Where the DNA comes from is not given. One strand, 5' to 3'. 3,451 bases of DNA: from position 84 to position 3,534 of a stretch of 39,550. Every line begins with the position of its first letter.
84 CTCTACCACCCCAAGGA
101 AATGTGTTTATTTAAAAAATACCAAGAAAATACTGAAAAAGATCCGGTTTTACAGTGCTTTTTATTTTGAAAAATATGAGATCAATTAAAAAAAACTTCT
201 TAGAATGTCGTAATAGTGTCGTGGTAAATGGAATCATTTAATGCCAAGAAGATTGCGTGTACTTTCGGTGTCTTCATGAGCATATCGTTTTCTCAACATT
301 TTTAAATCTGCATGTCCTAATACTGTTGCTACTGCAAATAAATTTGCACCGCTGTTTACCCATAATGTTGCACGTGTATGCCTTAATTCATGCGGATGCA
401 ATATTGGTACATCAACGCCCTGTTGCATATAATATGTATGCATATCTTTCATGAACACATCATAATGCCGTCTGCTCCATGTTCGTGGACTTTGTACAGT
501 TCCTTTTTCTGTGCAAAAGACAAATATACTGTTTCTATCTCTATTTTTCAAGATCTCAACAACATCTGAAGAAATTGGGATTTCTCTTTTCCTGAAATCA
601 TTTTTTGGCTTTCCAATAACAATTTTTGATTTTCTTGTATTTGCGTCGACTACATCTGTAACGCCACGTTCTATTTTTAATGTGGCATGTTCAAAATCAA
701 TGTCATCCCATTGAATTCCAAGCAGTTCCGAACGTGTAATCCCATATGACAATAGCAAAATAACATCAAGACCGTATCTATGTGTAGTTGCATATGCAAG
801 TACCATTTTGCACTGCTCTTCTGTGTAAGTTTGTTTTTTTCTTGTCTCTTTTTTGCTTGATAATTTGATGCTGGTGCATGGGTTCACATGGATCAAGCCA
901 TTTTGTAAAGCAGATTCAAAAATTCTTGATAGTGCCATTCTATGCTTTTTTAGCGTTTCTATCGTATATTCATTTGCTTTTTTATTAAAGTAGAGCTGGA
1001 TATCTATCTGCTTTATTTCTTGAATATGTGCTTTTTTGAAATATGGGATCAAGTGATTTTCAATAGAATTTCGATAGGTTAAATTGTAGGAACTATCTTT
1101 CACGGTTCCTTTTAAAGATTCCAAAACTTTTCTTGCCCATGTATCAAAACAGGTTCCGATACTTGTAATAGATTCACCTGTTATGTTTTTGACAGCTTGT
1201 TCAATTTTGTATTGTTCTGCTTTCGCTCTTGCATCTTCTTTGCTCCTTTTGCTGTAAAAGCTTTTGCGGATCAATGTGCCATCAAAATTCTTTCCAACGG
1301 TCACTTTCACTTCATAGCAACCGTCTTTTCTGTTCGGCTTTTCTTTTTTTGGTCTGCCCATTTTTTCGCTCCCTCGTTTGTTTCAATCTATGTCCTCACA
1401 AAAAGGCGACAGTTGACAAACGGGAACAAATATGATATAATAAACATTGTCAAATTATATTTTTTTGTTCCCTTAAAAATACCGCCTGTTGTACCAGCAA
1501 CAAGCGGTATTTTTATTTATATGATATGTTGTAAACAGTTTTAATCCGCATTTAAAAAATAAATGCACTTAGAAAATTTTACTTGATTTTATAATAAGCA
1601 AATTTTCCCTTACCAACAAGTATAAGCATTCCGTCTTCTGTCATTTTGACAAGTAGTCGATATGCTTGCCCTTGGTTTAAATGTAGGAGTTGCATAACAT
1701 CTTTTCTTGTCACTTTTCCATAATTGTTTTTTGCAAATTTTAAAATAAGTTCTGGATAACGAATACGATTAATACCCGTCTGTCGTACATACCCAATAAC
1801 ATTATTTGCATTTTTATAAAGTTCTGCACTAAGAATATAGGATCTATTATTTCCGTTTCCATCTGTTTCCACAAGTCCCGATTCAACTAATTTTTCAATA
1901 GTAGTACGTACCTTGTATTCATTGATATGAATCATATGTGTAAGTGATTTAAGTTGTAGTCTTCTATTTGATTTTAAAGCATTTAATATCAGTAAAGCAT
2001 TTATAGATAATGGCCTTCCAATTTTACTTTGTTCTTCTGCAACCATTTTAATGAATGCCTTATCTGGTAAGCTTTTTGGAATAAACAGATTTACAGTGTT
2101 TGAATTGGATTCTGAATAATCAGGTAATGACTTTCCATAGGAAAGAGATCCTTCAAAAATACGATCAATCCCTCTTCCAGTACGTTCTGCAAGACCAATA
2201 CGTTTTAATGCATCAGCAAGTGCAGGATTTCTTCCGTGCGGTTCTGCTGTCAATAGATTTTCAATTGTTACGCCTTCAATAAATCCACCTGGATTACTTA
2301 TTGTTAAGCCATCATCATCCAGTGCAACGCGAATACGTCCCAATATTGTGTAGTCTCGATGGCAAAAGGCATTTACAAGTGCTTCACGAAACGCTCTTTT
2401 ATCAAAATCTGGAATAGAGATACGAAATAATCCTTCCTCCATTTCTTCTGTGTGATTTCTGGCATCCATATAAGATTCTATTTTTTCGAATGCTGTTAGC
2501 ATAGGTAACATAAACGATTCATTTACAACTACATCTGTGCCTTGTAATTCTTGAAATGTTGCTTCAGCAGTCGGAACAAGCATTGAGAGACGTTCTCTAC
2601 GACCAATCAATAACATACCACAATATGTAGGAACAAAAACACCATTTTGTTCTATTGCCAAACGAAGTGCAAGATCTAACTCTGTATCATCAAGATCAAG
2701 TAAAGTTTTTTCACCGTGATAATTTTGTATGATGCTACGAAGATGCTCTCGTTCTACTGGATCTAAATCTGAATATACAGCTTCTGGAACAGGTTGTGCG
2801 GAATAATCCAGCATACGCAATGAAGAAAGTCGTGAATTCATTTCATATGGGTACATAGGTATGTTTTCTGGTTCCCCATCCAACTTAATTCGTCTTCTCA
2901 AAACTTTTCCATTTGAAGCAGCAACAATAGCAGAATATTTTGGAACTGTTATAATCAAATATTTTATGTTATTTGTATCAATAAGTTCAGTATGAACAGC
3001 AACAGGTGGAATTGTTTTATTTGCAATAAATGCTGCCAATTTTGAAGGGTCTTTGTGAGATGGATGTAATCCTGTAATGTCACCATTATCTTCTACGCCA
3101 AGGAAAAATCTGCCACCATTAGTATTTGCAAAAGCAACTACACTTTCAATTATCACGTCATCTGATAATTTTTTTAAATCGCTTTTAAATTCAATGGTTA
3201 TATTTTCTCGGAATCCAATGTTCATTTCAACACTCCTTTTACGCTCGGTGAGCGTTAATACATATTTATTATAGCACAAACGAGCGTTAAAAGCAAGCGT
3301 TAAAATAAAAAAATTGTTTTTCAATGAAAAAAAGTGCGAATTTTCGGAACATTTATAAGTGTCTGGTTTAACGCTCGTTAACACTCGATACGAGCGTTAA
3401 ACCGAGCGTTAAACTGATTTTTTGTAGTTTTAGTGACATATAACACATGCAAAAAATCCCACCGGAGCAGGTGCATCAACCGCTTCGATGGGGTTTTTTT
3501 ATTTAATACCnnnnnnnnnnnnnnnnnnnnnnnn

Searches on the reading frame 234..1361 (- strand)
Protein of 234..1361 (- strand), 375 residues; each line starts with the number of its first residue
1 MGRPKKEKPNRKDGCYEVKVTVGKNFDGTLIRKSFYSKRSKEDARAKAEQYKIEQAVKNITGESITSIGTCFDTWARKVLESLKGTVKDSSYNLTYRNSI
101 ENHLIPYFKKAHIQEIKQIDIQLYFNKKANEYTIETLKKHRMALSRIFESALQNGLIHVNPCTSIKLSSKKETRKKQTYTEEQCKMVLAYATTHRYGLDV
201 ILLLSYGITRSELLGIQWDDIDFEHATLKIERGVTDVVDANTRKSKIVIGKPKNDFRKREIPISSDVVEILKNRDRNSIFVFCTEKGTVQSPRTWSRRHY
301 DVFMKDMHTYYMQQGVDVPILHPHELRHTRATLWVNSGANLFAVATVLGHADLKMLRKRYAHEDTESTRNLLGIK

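Call 60: search_protein_families(library=pfam, proteins=[window:234-1361:-], max_evalue=0.001)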
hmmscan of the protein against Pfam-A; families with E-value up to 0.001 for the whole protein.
window:234-1361:- (375 aa): 4 families
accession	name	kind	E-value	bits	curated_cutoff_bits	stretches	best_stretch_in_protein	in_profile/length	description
PF00589.27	Phage_integrase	-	4.3e-19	69.4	27.1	1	181-365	5-170/172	Phage integrase family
PF14659.12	Phage_int_SAM_3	-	2.3e-09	37.8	22.6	1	80-128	10-57/58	Phage integrase, N-terminal SAM-like domain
PF22022.2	Phage_int_M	-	1e-08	35.7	27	1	72-166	1-94/96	Phage integrase central domain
PF13495.12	Phage_int_SAM_4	-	0.00049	20.9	27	0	95-154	21-81/85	Phage integrase, N-terminal SAM-like domain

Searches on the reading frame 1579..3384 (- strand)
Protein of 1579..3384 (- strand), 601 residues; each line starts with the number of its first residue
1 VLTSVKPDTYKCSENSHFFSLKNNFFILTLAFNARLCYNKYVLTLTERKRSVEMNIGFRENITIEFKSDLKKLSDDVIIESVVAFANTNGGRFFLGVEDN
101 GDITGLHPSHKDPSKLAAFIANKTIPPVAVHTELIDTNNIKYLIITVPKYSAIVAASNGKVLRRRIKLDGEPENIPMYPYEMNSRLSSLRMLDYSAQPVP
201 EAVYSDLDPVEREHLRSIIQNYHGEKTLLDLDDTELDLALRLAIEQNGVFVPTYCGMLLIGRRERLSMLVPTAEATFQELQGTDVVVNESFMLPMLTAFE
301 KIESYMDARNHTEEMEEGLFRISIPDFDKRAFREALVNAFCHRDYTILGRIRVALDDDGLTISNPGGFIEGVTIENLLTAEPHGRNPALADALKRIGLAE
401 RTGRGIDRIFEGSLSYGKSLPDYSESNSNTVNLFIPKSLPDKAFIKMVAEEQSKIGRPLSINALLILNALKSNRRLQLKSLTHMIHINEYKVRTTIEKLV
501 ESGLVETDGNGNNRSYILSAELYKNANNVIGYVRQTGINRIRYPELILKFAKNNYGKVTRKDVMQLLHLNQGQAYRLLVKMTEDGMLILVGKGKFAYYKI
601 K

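Call 60: search_protein_families(library=pfam, proteins=[window:1579-3384:-], max_evalue=0.001)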
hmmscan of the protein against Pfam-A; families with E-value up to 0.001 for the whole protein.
window:1579-3384:- (601 aa): 6 families
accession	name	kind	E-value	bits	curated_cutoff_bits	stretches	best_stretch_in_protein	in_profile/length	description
PF04326.19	SLFN_AlbA_2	-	8.9e-18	65.4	25.3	1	60-164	1-109/118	Schlafen, AlbA_2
PF13749.12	HATPase_c_4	-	1.2e-16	60.9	26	1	350-429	3-84/89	Putative ATP-dependent DNA helicase recG C-terminal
PF13463.12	HTH_27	-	0.00016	22.3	22.2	0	463-517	5-61/68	Winged helix DNA-binding domain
PF09339.16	HTH_IclR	-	0.00034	20.8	22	0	561-587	22-48/52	IclR helix-turn-helix domain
PF22168.2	DIP2311-like_C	-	0.00062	20.5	27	0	556-600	18-62/63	Transcriptional regulator DIP2311-like, C-terminal domain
PF13412.12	HTH_24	-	0.00073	19.5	21.9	0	462-506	4-48/48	Winged helix-turn-helix DNA-binding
